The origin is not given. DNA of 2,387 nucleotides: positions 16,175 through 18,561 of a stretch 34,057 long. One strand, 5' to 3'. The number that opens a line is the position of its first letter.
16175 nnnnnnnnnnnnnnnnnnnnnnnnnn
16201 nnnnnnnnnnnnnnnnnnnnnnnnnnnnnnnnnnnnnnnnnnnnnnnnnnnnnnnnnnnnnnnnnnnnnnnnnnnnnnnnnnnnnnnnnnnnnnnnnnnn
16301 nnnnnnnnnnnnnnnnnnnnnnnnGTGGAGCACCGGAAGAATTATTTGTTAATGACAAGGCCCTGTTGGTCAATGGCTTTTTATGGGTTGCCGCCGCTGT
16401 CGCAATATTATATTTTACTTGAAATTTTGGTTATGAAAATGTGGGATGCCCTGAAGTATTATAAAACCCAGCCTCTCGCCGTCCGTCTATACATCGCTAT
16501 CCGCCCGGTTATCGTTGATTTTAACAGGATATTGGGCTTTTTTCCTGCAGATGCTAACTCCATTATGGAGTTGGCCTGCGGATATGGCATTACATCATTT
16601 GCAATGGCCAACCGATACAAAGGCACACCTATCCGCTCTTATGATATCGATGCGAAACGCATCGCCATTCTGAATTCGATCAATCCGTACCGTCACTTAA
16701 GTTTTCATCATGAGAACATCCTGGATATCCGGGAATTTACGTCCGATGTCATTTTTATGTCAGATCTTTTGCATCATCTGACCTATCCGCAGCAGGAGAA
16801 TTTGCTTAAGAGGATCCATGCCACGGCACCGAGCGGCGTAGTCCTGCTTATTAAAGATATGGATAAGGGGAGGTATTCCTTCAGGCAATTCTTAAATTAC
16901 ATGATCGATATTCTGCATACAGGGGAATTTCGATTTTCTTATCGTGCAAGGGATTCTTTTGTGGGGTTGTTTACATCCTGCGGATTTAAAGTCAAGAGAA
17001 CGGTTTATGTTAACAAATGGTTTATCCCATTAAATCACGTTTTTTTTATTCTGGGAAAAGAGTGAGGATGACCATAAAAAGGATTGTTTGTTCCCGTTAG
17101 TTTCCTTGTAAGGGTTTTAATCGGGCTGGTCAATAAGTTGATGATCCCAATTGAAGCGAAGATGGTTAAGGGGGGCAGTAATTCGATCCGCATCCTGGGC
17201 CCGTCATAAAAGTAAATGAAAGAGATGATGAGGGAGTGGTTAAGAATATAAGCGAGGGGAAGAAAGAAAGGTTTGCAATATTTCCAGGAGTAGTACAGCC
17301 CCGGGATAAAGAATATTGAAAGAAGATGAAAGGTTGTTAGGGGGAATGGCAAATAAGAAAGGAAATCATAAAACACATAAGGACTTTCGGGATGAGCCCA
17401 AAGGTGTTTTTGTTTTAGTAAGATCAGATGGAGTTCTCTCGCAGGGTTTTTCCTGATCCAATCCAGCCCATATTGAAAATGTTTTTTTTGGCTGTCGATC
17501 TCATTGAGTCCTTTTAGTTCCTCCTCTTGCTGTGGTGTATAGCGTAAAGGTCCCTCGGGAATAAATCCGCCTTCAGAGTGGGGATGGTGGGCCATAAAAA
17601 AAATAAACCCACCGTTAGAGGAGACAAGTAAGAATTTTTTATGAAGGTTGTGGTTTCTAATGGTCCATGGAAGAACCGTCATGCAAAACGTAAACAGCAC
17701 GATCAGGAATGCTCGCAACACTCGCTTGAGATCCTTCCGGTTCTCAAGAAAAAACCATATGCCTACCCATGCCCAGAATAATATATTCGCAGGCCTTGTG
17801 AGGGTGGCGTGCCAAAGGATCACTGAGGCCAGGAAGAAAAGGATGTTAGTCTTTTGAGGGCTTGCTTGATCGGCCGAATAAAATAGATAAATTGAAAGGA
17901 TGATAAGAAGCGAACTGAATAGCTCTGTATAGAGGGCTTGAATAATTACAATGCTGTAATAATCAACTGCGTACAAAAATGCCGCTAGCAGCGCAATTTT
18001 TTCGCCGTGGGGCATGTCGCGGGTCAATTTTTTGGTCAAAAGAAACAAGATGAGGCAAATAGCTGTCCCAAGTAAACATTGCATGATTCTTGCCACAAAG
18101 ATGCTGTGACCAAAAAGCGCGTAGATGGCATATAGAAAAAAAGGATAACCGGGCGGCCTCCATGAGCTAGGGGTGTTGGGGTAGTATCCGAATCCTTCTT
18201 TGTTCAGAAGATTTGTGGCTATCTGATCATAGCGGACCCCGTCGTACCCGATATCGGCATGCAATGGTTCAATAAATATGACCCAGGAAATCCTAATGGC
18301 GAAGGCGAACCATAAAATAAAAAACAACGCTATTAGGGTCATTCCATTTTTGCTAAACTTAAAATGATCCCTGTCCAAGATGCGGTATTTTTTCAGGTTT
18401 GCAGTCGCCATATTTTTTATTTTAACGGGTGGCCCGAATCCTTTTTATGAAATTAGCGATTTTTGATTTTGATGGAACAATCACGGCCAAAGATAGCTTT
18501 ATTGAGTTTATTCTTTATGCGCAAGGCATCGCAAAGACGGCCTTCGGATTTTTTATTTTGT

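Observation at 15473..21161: Lipid-linked pentose donor pathway (Rv3806c-like UbiA) wired to GT-C transferases, with no DprE1/DprE2 in the window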

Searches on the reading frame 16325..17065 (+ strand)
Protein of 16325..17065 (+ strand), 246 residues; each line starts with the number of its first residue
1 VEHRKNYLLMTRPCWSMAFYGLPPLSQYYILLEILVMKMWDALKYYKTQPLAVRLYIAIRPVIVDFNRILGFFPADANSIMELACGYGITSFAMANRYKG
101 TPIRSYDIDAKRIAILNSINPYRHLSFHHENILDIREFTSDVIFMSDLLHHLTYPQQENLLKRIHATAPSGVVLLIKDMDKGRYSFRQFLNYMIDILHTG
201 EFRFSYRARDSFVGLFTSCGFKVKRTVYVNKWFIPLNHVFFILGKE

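Call 4: search_protein_families(library=pfam, proteins=[window:16325-17065:+], max_evalue=0.01)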
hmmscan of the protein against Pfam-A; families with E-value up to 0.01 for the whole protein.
window:16325-17065:+ (246 aa): 8 families
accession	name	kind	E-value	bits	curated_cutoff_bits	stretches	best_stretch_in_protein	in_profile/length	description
PF13489.12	Methyltransf_23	-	1.2e-08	35.3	27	1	74-223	20-161/164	Methyltransferase domain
PF08242.18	Methyltransf_12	-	4.1e-08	34.3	30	1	81-167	1-91/98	Methyltransferase domain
PF13649.12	Methyltransf_25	-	6e-08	33.7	27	1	80-166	1-91/97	Methyltransferase domain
PF08241.18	Methyltransf_11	-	1.2e-05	26.3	21.2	1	82-167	2-86/95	Methyltransferase domain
PF13847.12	Methyltransf_31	-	1.8e-05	24.9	27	1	76-180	3-113/145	Methyltransferase domain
PF00891.24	Methyltransf_2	-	0.001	18.9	22.3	1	78-221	64-209/210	O-methyltransferase domain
PF05175.20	MTS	-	0.0078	16.3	23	0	75-143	29-102/170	Methyltransferase small domain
PF01739.24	CheR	-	0.0079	16.1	27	0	125-176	120-173/195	CheR methyltransferase, SAM binding domain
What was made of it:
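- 16433..17065 (+): Soluble class I SAM-dependent methyltransferase, coupled to the UbiA gene by a 10-nt gap. Pfam Methyltransf_23/12/25 (call 4).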

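Call 5: search_protein_families(library=ncbifam, proteins=[window:16325-17065:+], max_evalue=0.01)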
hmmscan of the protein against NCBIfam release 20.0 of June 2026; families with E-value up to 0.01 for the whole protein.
window:16325-17065:+ (246 aa): 6 families
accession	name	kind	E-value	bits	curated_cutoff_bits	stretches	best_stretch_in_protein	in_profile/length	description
NF004851.0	PRK06202.1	equivalog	3.7e-07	29.8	243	1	77-189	61-177/237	hypothetical protein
TIGR01983.1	UbiG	equivalog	9e-05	21.9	102.95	1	77-186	50-161/228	bifunctional 2-polyprenyl-6-hydroxyphenol methylase/3-demethylubiquinol 3-O-methyltransferase UbiG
TIGR02072.1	BioC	equivalog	0.00013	21.9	184.95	1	76-157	34-115/244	malonyl-ACP O-methyltransferase BioC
NF008405.0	PRK11207.1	equivalog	0.0018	17.8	218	1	79-206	33-160/198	tellurite resistance methyltransferase TehB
TIGR04345.1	ovoA_Cterm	equivalog_domain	0.0028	17.2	170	0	78-122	43-85/242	putative 4-mercaptohistidine N1-methyltransferase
NF000466.2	16S_rRNA_Rmt_gen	equivalog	0.0044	16.4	250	1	76-157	107-190/254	Rmt family 16S rRNA (guanine(1405)-N(7))-methyltransferase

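Call 44: search_solved_structures(query=window:16433-17062:+, max_evalue=0.1)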
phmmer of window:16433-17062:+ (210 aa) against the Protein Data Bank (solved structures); distinct sequences matched with E-value up to 0.1: 18.
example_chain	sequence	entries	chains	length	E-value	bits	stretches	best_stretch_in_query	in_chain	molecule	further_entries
4mwz_A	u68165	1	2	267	9.2e-05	25.5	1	27-143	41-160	Phosphoethanolamine N-methyltransferase, putative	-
4iv0_A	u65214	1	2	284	0.00011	25.3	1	27-143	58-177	Phosphoethanolamine N-methyltransferase, putative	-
3mcz_A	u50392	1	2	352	0.00051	23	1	25-142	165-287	O-methyltransferase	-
5d7z_A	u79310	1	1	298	0.00052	23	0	32-73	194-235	Lactoylglutathione lyase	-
6bnn_A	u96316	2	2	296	0.00055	22.9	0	32-73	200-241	Lactoylglutathione lyase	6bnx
6bnz_A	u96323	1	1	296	0.00055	22.9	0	32-73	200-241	Lactoylglutathione lyase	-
8rdl_A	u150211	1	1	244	0.0035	20.3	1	40-138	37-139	ToxA protein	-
4iv8_A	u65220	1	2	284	0.0058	19.6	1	30-143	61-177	Phosphoethanolamine N-methyltransferase,putative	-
3mgg_A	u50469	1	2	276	0.012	18.6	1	38-147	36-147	Methyltransferase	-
3fzg_A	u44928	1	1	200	0.021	17.8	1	40-126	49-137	16S rRNA methylase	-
7wzg_A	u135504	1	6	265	0.031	17.2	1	36-124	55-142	Cypemycin N-terminal methyltransferase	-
3e23_A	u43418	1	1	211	0.049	16.5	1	5-156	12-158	uncharacterized protein RPA2492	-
4rht_A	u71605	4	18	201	0.054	16.4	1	72-149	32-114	Hypoxanthine-guanine phosphoribosyltransferase Hpt | Hypoxanthine-guanine phosphoribosyltransferase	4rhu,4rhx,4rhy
5knp_A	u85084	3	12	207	0.057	16.4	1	72-149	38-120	Hypoxanthine-guanine phosphoribosyltransferase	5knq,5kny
4dq0_A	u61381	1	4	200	0.067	16.1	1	43-149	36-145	Tellurite resistance protein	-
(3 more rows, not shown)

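Call 61: find_related_loci(query=window:16433-17062:+, collection=metagenome_contigs, flank=6000)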
Query window:16433-17062:+ (210 aa) in metagenome_contigs; peptide patterns used: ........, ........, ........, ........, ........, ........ (x = any residue, [..] = any of these).
71 stretches matched a pattern; 9 encode a relative of the query (tblastn E <= 1e-3); 9 distinct loci.
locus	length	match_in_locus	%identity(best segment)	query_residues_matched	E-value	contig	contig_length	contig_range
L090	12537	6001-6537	31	3-188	2e-25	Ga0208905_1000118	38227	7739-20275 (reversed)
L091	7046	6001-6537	31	3-188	2e-25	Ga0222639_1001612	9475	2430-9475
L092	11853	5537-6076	29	2-188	3e-23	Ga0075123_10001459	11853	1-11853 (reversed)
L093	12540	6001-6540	29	2-188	5e-23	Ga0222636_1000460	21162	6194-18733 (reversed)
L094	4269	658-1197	28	2-188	1e-18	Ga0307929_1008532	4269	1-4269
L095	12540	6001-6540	26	2-188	3e-18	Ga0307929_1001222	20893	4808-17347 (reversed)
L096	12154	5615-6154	27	2-188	2e-17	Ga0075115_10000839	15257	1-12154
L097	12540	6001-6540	27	2-188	2e-17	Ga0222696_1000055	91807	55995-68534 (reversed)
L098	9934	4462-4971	27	18-188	9e-17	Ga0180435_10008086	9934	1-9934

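Call 63: search_protein_families(library=pfam, proteins=[L090:669-1646:+, L090:1650-2831:+, L090:2926-4656:+, L090:4597-5859:-, L090:5932-6612:+, L090:6613-9141:-, L093:1638-4409:+, L093:6642-8285:+, L093:4477-5583:+], max_evalue=0.01)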
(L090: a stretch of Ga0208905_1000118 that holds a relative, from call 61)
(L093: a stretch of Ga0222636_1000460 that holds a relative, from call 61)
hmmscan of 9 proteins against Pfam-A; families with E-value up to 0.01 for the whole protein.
L090:669-1646:+ (325 aa): 7 families
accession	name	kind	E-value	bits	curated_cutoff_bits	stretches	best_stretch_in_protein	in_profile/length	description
PF00535.33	Glycos_transf_2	-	2.4e-36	125.7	23.3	1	12-164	1-166/168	Glycosyl transferase family 2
PF13641.12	Glyco_tranf_2_3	-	1.2e-21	78.2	27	1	9-215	1-225/230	Glycosyltransferase like family 2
PF10111.15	Glyco_tranf_2_2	-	2e-10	41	27.3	1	12-190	1-205/276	Glycosyltransferase like family 2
PF13632.12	Glyco_trans_2_3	-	2.2e-09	37.9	27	1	86-281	1-185/198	Glycosyl transferase family group 2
PF13506.12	Glyco_transf_21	-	4.7e-08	33.1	21.7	1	76-204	23-157/174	Glycosyl transferase family 21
PF02709.20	Glyco_transf_7C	-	0.00062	19.8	23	1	155-196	24-67/78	N-terminal domain of galactosyltransferase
PF03142.21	Chitin_synth_2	-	0.0026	16.9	27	0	78-142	196-260/527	Chitin synthase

L090:1650-2831:+ (393 aa): 3 families
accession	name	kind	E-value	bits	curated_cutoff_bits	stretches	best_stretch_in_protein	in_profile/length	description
PF04055.27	Radical_SAM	-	1.8e-24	87.2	29.5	1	65-194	1-140/166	Radical SAM superfamily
PF13186.11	SPASM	-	3.2e-15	56.6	21.5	1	325-387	1-66/67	Iron-sulfur cluster-binding domain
PF13353.11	Fer4_12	-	0.00071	20.3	22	1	71-168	15-118/137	4Fe-4S single cluster domain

L090:2926-4656:+ (576 aa): 2 families
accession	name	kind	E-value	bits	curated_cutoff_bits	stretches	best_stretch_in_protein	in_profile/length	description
PF13231.12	PMT_2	-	4.2e-13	50.2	26.1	1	69-229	2-157/160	Dolichyl-phosphate-mannose-protein mannosyltransferase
PF03901.23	Glyco_transf_22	-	0.0003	20.6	23.8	1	318-424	248-357/414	Alg9-like mannosyltransferase family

L090:4597-5859:- (420 aa): 2 families
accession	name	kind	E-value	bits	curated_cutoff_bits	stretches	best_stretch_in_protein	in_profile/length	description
PF13472.12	Lipase_GDSL_2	-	0.004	18.1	32.9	0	120-185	1-68/178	GDSL-like Lipase/Acylhydrolase family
PF00657.28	Lipase_GDSL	-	0.006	17.2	23.6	0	118-184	1-81/208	GDSL-like Lipase/Acylhydrolase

L090:5932-6612:+ (226 aa): 22 families
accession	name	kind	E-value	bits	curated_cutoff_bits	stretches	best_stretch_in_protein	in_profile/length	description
PF13649.12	Methyltransf_25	-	3.9e-19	69.6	27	1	58-151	1-97/97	Methyltransferase domain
PF08241.18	Methyltransf_11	-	5.7e-18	65.8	21.2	1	59-155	1-95/95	Methyltransferase domain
PF13847.12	Methyltransf_31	-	1.3e-16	61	27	1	55-159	4-113/145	Methyltransferase domain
PF13489.12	Methyltransf_23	-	1.6e-16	60.9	27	1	45-201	12-161/164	Methyltransferase domain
PF08242.18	Methyltransf_12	-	7e-16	59.2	30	1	59-153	1-98/98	Methyltransferase domain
PF05175.20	MTS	-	2.2e-09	37.6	23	1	55-155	32-138/170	Methyltransferase small domain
PF02353.26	CMAS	-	5.7e-08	32.8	27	1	56-161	64-170/273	Mycolic acid cyclopropane synthetase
PF12847.13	Methyltransf_18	-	1.1e-07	32.4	27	1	47-127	7-91/151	Methyltransferase domain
PF07021.18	MetW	-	1.2e-06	28.8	21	1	45-143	4-98/193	Methionine biosynthesis protein MetW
PF01209.24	Ubie_methyltran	-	1.3e-06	28.4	20.1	1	54-160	47-156/233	ubiE/COQ5 methyltransferase family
PF01739.24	CheR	-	2.1e-06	27.8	27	1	101-155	117-173/195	CheR methyltransferase, SAM binding domain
PF00891.24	Methyltransf_2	-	9.1e-06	25.6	22.3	1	56-168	64-178/210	O-methyltransferase domain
PF05401.17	NodS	-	1.8e-05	25.1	24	1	46-132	35-120/201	Nodulation protein S (NodS)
PF13679.12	Methyltransf_32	-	9.2e-05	22.9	27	1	54-97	25-72/143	Methyltransferase domain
PF03848.20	TehB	-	0.00011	22.1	20.4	1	55-155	31-132/193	Tellurite resistance protein TehB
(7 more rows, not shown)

L090:6613-9141:- (842 aa): 2 families
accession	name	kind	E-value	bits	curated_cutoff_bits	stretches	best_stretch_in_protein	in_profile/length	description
PF13472.12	Lipase_GDSL_2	-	6e-13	50.1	32.9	1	318-491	2-171/178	GDSL-like Lipase/Acylhydrolase family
PF01839.29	FG-GAP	-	0.00062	20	22.1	0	516-540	6-28/37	FG-GAP repeat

L093:1638-4409:+ (923 aa): 5 families
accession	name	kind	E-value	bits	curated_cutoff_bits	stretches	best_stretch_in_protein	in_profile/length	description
PF13231.12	PMT_2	-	1.7e-09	38.5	26.1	1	133-270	25-155/160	Dolichyl-phosphate-mannose-protein mannosyltransferase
PF02366.24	PMT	-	1.9e-05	24.8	22.7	1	113-260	59-225/245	Dolichyl-phosphate-mannose-protein mannosyltransferase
PF14559.12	TPR_19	-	0.0012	19.6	25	1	703-744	5-46/68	Tetratricopeptide repeat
PF07719.23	TPR_2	-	0.0023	18.4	27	0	693-722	5-34/34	Tetratricopeptide repeat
PF00515.34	TPR_1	-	0.006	16.8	27.8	0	693-722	5-34/34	Tetratricopeptide repeat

L093:6642-8285:+ (547 aa): 1 family
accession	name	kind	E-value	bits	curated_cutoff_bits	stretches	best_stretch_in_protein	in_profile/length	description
PF13231.12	PMT_2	-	5.8e-15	56.3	26.1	1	63-218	2-155/160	Dolichyl-phosphate-mannose-protein mannosyltransferase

L093:4477-5583:+ (368 aa): 5 families
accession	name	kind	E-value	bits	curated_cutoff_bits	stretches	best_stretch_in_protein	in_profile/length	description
PF00535.33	Glycos_transf_2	-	4.5e-35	121.5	23.3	1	54-209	1-168/168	Glycosyl transferase family 2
PF13641.12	Glyco_tranf_2_3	-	2.2e-20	74.1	27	1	51-258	1-225/230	Glycosyltransferase like family 2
PF13506.12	Glyco_transf_21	-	2.5e-11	43.8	21.7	1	120-257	25-169/174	Glycosyl transferase family 21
PF13632.12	Glyco_trans_2_3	-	8.3e-10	39.2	27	1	128-311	1-189/198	Glycosyl transferase family group 2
PF10111.15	Glyco_tranf_2_2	-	2.1e-09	37.7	27.3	1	54-285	1-260/276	Glycosyltransferase like family 2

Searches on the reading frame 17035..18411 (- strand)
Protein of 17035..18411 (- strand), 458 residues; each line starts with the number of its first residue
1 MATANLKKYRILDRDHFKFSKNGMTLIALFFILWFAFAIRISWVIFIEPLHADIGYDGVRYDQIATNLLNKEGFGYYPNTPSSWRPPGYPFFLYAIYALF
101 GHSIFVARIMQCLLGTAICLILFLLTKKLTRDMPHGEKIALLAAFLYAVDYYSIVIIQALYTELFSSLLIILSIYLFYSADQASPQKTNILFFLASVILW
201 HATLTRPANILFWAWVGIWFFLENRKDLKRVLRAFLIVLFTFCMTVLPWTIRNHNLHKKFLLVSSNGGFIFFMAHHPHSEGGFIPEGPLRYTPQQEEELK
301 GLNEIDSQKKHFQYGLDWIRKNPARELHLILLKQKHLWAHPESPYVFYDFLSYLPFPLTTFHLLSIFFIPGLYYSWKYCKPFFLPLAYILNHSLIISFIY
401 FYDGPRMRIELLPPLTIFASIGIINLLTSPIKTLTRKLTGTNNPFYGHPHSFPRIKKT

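Call 4: search_protein_families(library=pfam, proteins=[window:17035-18411:-], max_evalue=0.01)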
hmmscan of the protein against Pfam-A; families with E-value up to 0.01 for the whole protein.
window:17035-18411:- (458 aa): 1 family
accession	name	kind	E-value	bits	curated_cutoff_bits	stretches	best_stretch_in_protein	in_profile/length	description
PF13231.12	PMT_2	-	2e-08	35.1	26.1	1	85-249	2-160/160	Dolichyl-phosphate-mannose-protein mannosyltransferase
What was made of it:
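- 17035..18411 (-): GT-C glycosyltransferase #1, PMT_2 / ArnT-like. Pfam PMT_2 scores 35.1 bits against 26.1 (call 4).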

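Call 5: search_protein_families(library=ncbifam, proteins=[window:17035-18411:-], max_evalue=0.01)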
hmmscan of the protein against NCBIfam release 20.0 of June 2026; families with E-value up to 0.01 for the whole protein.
window:17035-18411:- (458 aa): 3 families
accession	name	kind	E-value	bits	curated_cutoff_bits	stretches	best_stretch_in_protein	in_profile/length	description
TIGR03663.1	TIGR03663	subfamily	0.00018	20.6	126.25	1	28-148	3-108/435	flippase activity-associated protein Agl23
NF047510.1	LIC_10190_fam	subfamily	0.0002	20.2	100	1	90-253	150-302/424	LIC_10190 family membrane protein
NF047440.1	LA3751_2_3_fam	subfamily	0.00046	19.1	200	1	89-261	81-248/460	LA_3751/LA_3752 family putative glycosyltransferase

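Call 42: search_solved_structures(query=window:17038-18411:-, max_evalue=1)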
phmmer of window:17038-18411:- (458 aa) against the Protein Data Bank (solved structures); distinct sequences matched with E-value up to 1: 0.
